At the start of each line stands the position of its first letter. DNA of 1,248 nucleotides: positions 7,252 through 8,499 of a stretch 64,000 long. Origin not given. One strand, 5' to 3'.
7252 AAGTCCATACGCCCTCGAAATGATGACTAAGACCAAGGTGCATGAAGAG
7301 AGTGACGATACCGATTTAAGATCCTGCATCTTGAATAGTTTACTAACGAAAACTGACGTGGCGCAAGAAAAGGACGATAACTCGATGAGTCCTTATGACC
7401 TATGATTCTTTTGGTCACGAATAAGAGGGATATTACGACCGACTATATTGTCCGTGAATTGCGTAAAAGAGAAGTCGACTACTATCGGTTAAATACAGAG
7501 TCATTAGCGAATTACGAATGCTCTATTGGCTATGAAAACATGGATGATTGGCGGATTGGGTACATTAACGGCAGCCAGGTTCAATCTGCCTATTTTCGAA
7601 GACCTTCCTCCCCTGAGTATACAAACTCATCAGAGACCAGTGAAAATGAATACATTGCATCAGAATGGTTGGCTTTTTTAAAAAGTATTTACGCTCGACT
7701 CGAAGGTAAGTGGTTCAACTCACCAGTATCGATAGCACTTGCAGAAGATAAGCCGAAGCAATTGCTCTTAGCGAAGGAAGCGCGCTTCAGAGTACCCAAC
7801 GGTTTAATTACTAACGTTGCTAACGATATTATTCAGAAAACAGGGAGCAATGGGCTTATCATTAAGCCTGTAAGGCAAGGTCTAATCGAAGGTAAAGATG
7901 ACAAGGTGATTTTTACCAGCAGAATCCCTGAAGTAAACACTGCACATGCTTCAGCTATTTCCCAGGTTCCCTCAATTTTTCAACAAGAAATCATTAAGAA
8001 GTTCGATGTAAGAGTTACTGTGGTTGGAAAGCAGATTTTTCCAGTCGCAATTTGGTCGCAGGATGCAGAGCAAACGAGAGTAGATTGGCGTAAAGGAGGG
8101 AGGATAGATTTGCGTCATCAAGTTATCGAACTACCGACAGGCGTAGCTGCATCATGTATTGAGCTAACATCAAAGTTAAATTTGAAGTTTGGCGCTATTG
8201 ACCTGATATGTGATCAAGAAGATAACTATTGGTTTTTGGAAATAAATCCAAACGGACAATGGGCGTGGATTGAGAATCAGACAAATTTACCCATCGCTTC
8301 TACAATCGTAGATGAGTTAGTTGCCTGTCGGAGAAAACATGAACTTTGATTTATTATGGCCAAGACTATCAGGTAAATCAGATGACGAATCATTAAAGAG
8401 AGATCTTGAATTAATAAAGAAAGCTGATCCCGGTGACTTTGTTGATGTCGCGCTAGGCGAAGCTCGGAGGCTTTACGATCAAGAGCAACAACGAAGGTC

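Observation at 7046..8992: Putative graspetide RiPP operon with a three-core precursor, carried as transposon cargo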

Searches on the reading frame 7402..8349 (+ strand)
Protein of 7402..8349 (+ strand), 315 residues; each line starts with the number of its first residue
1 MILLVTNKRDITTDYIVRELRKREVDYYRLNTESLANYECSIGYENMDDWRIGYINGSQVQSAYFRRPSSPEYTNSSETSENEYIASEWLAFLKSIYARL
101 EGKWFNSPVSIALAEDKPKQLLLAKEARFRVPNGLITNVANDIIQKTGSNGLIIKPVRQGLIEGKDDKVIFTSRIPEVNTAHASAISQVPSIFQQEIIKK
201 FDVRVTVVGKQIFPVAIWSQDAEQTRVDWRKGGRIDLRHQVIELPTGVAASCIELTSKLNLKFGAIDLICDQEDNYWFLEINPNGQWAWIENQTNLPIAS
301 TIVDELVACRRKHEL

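Call 3: search_protein_families(library=pfam, proteins=[window:7402-8349:+], max_evalue=1)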
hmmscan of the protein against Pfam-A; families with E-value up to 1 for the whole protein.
window:7402-8349:+ (315 aa): 3 families
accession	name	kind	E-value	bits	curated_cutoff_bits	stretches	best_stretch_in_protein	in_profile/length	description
PF08443.16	RimK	-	2.2e-07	31.1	21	1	115-305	2-187/188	RimK-like ATP-grasp domain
PF21068.3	ATPgraspMvdD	-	0.042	14.4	27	1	1-107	1-116/121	MvdD pre-ATP grasp domain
PF14398.11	ATPgrasp_YheCD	-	0.15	11.8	26.8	1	265-284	207-226/255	YheC/D like ATP-grasp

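Call 4: search_protein_families(library=ncbifam, proteins=[window:7402-8349:+], max_evalue=1)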
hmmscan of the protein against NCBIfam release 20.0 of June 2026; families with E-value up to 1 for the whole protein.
window:7402-8349:+ (315 aa): 11 families
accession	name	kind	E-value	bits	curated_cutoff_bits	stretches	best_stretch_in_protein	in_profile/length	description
TIGR04187.1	GRASP_SAV_5884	subfamily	1.7e-67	227.9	350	1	2-306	2-311/312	ATP-grasp ribosomal peptide maturase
TIGR04185.1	ATPgraspMvdC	equivalog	2.3e-49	168.3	425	1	2-307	1-317/318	MvdC family ATP-grasp ribosomal peptide maturase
TIGR04184.1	ATPgraspMvdD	equivalog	3.1e-40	138.3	475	1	59-307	65-320/321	MvdD family ATP-grasp ribosomal peptide maturase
TIGR04192.1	GRASP_w_spasm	equivalog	1.6e-31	109.8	230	1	2-303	1-315/318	grasp-with-spasm system ATP-grasp peptide maturase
TIGR00768.1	rimK_fam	subfamily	4.6e-13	49.1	143.4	1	103-304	74-274/276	RimK family alpha-L-glutamate ligase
NF040720.1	MptN_Meth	equivalog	7.6e-12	44.9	350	1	4-306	5-290/291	tetrahydromethanopterin:alpha-L-glutamate ligase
TIGR02144.1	LysX_arch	equivalog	1e-06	28.1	275.6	1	105-310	76-279/281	lysine biosynthesis protein LysX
TIGR01777.1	yfcH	hypoth_equivalog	0.0074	15.9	207.35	1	147-228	4-84/292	TIGR01777 family oxidoreductase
TIGR02068.2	cya_phycin_syn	equivalog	0.012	13.6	850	1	108-216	205-312/862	cyanophycin synthetase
TIGR03103.1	trio_acet_GNAT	equivalog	0.017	13.7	569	1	106-217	287-396/547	N-acetylglutaminylglutamine synthetase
NF002378.0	PRK01372.1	subfamily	0.12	11.1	243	1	110-282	94-268/305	D-alanine--D-alanine ligase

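Call 5: search_protein_families(library=padloc, proteins=[window:7402-8349:+], max_evalue=1)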
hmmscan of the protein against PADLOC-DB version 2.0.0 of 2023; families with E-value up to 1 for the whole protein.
window:7402-8349:+ (315 aa): 0 families

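Call 8: find_related_loci(query=window:7402-8349:+, collection=genome_contigs, flank=6000)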
Query window:7402-8349:+ (315 aa) in genome_contigs; peptide patterns used: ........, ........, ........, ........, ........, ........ (x = any residue, [..] = any of these).
64 stretches matched a pattern; 5 encode a relative of the query (tblastn E <= 1e-3); 5 distinct loci.
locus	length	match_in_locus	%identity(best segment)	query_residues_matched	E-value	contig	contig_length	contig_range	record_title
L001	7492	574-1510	84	1-312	6e-156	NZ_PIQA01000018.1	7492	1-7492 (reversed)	Idiomarina piscisalsi strain TPS4-2 contig18, whole genome shotgun sequence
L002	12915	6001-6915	38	1-307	8e-60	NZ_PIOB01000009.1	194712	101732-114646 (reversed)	Arenibacter hampyeongensis strain JCM 17788 contig9, whole genome shotgun sequence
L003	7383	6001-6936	27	1-308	2e-29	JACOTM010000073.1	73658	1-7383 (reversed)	MAG: Flavobacteriia bacterium isolate NC_groundwater_44_Pr7_S2p5_31_11 FFV18_S2p5_scaffold_396913, whole genome shotgun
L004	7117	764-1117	35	191-307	5e-19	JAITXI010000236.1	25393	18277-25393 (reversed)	MAG: Bacteroidales bacterium isolate Zx50_bin47 k119_3416840, whole genome shotgun sequence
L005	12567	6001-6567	30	123-306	4e-15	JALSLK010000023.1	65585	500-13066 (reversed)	MAG: Flavobacteriaceae bacterium isolate 355-202_metabat2_scaf2bin.014 355-202_scaffold_160_c1, whole genome shotgun seq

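Call 20: search_solved_structures(query=window:7402-8349:+, max_evalue=0.001, show_alignments=1)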
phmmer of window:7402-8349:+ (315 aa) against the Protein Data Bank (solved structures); distinct sequences matched with E-value up to 0.001: 6.
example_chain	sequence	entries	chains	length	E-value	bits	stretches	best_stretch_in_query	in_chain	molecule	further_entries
5ig8_A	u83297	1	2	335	5.8e-30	107.8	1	2-310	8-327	ATP grasp ligase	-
7m4s_A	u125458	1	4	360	7.2e-29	104.2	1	2-307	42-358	AMdnB protein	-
5ig9_A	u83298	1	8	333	4.7e-28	101.5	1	83-311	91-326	ATP grasp ligase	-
7mgv_A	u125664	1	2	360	3.5e-25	92.1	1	92-306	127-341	CdnC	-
9bou_A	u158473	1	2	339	5.8e-24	88.1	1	2-306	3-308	MvdD-like pre-ATP grasp domain-containing protein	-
7drm_A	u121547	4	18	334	3.2e-10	42.9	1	105-310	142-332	ATP-grasp domain-containing protein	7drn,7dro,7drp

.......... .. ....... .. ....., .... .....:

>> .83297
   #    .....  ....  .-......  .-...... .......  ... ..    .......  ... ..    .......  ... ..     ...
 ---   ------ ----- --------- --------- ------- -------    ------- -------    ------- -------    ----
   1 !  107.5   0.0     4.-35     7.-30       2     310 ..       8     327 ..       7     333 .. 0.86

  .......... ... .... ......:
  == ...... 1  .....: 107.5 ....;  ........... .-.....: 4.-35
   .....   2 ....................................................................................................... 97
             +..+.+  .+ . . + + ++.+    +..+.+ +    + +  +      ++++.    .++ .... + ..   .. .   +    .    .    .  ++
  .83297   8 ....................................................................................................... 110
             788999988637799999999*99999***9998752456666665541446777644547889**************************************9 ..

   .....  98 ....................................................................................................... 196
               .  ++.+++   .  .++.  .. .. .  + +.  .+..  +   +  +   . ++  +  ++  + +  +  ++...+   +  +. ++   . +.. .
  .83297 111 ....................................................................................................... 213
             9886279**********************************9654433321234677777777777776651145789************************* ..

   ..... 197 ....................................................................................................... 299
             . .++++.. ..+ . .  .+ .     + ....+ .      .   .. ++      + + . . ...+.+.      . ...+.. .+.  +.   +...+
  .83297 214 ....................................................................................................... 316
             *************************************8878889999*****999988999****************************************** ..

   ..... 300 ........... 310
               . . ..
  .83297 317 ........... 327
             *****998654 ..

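Call 69: search_dna_similar(query=window:7402-8346:+, collection=plasmids, mode=protein, max_rows=25, max_evalue=1e-10)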
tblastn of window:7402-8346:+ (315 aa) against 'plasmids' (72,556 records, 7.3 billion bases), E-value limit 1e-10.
Records with a match: 86; places in all: 96; records where one place covers at least 80% of the query: 66.
Best place of each record, by identity: <60% 86.
By first word of the organism name: Streptomyces 41; Xylella 5; Nostoc 3; Ligilactobacillus 3; Embleya 3; Croceicoccus 2; Agrobacterium 2; Kitasatospora 2; Rhizobium 2; Martelella 2; and 19 more.
By predicted mobility (MOB-suite, as given by PLSDB): non-mobilizable 62; conjugative 14; mobilizable 10.
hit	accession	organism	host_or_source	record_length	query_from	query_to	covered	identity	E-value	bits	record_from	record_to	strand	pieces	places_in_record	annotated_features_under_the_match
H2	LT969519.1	Pseudomonas aeruginosa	-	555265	1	306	97%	52.7%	5e-92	306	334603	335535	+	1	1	rimK_1: Ribosomal protein S6--L-glutamate ligase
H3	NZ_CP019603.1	Croceicoccus marinus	-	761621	1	308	98%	47.9%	2e-82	278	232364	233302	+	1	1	MvdC/MvdD family ATP grasp protein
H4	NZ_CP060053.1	Croceicoccus marinus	prokaryote,marine sediment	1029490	1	308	98%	47.9%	2e-82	278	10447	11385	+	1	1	none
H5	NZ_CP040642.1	Agrobacterium sp. T29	Single strain culture,soil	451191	1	308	98%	43.0%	7e-66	231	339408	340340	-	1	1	MvdC/MvdD family ATP grasp protein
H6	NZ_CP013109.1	Sinorhizobium americanum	Vachellia farnesiana,cell culture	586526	1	306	97%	42.8%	3e-71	246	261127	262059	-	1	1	hypothetical protein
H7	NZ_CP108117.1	Streptomyces sp. NBC_00212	-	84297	2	306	97%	32.3%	1e-30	129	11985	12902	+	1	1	tgmB: ATP-grasp ribosomal peptide maturase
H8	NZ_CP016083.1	Streptomyces sp. SAT1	Adenophora trachelioides Maxim.,single ...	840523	2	306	97%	32.3%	4e-24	109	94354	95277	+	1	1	tgmB: ATP-grasp ribosomal peptide maturase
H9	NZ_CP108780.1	Streptomyces sp. NBC_00891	-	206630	2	306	97%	31.8%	6e-33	135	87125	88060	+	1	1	tgmB: ATP-grasp ribosomal peptide maturase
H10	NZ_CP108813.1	Streptomyces sp. NBC_00869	-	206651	2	306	97%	31.8%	6e-33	135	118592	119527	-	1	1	tgmB: ATP-grasp ribosomal peptide maturase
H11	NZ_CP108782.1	Streptomyces sp. NBC_00890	-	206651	2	306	97%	31.8%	6e-33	135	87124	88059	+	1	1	tgmB: ATP-grasp ribosomal peptide maturase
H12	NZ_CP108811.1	Streptomyces sp. NBC_00870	-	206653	2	306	97%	31.8%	6e-33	135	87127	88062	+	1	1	tgmB: ATP-grasp ribosomal peptide maturase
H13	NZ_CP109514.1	Streptomyces sp. NBC_01420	-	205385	2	306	97%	31.8%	3e-32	134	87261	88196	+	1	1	tgmB: ATP-grasp ribosomal peptide maturase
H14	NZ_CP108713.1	Streptomyces sp. NBC_01001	-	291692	2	306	97%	31.8%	4e-27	118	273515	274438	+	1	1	tgmB: ATP-grasp ribosomal peptide maturase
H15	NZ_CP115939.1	Streptomyces goshikiensis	microorganism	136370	2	306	97%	31.7%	2e-30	128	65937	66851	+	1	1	tgmB: ATP-grasp ribosomal peptide maturase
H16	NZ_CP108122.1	Streptomyces sp. NBC_00209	-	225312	2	306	97%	31.5%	2e-33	137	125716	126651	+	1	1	tgmB: ATP-grasp ribosomal peptide maturase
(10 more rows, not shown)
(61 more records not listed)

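Call 70: search_dna_similar(query=window:7402-8346:+, collection=phages, mode=protein, max_rows=15, max_evalue=0.00001)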
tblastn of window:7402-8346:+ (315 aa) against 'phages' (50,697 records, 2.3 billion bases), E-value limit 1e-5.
Records with a match: 2; places in all: 2; records where one place covers at least 80% of the query: 2.
Best place of each record, by identity: <60% 2.
By first word of the organism name: Bacteriophage 1; Leptospira 1.
By host as written in the record: - 1; frog 1.
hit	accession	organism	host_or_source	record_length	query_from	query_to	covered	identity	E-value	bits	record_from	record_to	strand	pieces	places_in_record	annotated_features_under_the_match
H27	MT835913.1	Bacteriophage sp.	human fecal samples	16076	1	308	98%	47.3%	3e-85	285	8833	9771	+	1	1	record has no annotation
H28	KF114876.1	Leptospira phage vB_LalZ_80412-LE1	frog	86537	2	308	97%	36.9%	6e-49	180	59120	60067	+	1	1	RimK-like ATP-grasp domain protein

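Call 72: get_annotated_region(hit=H28, flank=4000)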
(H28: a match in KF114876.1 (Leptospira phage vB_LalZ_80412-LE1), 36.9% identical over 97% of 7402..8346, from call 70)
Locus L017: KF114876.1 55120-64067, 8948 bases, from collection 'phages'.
description: Leptospira phage LalZ_80412, complete genome.
organism: Leptospira phage vB_LalZ_80412-LE1 (NCBI taxid 1334242)
taxonomy: Viruses; Duplodnaviria; Heunggongvirae; Uroviricota; Caudoviricetes
host: frog; source: -; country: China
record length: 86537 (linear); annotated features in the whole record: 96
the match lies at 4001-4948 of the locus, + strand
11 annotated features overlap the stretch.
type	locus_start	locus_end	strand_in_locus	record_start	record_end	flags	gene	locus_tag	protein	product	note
CDS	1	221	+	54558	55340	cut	-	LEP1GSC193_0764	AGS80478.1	DNA methylase family protein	-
CDS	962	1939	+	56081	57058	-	-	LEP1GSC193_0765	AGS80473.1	hypothetical protein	identified by glimmer; putative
CDS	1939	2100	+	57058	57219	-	-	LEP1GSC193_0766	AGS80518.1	hypothetical protein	identified by glimmer; putative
CDS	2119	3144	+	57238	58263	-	-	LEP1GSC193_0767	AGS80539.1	DNA-binding helix-turn-helix protein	-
CDS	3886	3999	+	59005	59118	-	-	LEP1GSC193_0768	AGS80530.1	hypothetical protein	-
CDS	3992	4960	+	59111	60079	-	-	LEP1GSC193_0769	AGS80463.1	RimK-like ATP-grasp domain protein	-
CDS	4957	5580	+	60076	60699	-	-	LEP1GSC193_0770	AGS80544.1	hypothetical protein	-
CDS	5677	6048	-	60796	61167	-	-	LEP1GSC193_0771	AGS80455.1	DNA-binding helix-turn-helix protein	-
CDS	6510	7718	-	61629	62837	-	-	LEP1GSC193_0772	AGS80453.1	ParB-like protein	-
CDS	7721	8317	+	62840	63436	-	-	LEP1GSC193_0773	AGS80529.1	hypothetical protein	identified by glimmer; putative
CDS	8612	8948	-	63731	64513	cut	-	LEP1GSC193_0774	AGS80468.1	hypothetical protein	-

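Call 73: get_annotated_region(hit=H2, flank=6000)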
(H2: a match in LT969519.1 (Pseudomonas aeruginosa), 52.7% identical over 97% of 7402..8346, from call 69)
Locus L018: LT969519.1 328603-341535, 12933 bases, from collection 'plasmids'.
description: Pseudomonas aeruginosa isolate RW109 genome assembly, plasmid: RW109 plasmid 1
organism: Pseudomonas aeruginosa (NCBI taxid 287)
taxonomy: Bacteria; Pseudomonadota; Gammaproteobacteria; Pseudomonadales; Pseudomonadaceae; Pseudomonas; Pseudomonas aeruginosa
host: -; source: -; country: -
typing (MOB-suite, as given by PLSDB): non-mobilizable; replicon rep_cluster_1115
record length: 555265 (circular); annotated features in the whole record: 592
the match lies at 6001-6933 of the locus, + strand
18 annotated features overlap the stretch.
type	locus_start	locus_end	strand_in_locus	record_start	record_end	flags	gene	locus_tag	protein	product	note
CDS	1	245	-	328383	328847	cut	lrp_2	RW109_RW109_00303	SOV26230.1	Leucine-responsive regulatory protein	-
CDS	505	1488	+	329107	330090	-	fliY_1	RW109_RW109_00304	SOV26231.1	Cystine-binding periplasmic protein precursor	-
CDS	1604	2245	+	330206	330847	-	yecS_1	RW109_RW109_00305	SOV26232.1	Inner membrane amino-acid ABC transporter permeas e protein YecS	-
CDS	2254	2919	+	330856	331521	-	glnM_1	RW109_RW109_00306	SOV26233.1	putative glutamine ABC transporter permease prote in GlnM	-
CDS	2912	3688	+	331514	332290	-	occP_1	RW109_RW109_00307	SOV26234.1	Octopine permease ATP-binding protein P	-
CDS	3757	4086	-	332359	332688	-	-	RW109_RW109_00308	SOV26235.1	hypothetical protein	-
CDS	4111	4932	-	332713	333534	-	-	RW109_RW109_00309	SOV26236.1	hypothetical protein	-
CDS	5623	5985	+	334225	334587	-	-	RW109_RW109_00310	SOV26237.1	hypothetical protein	-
CDS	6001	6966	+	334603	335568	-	rimK_1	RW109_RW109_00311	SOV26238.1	Ribosomal protein S6--L-glutamate ligase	-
CDS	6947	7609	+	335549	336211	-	-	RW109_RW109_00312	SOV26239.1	hypothetical protein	-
CDS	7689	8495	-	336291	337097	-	suhB_1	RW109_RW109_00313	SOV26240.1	Inositol-1-monophosphatase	-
CDS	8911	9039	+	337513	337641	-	-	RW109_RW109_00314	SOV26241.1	hypothetical protein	-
CDS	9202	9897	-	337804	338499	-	-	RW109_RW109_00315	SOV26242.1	hypothetical protein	-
CDS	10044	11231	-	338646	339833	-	-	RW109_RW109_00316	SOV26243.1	hypothetical protein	-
CDS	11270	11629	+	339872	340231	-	-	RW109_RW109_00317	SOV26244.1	hypothetical protein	-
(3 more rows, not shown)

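Call 74: get_annotated_region(hit=H27, flank=7000)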
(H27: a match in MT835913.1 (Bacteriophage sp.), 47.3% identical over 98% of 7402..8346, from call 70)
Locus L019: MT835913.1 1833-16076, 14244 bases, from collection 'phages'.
description: UNVERIFIED: Bacteriophage sp. clone scaffold_942 genomic sequence.
organism: Bacteriophage sp. (NCBI taxid 38018)
taxonomy: Viruses
host: -; source: human fecal samples; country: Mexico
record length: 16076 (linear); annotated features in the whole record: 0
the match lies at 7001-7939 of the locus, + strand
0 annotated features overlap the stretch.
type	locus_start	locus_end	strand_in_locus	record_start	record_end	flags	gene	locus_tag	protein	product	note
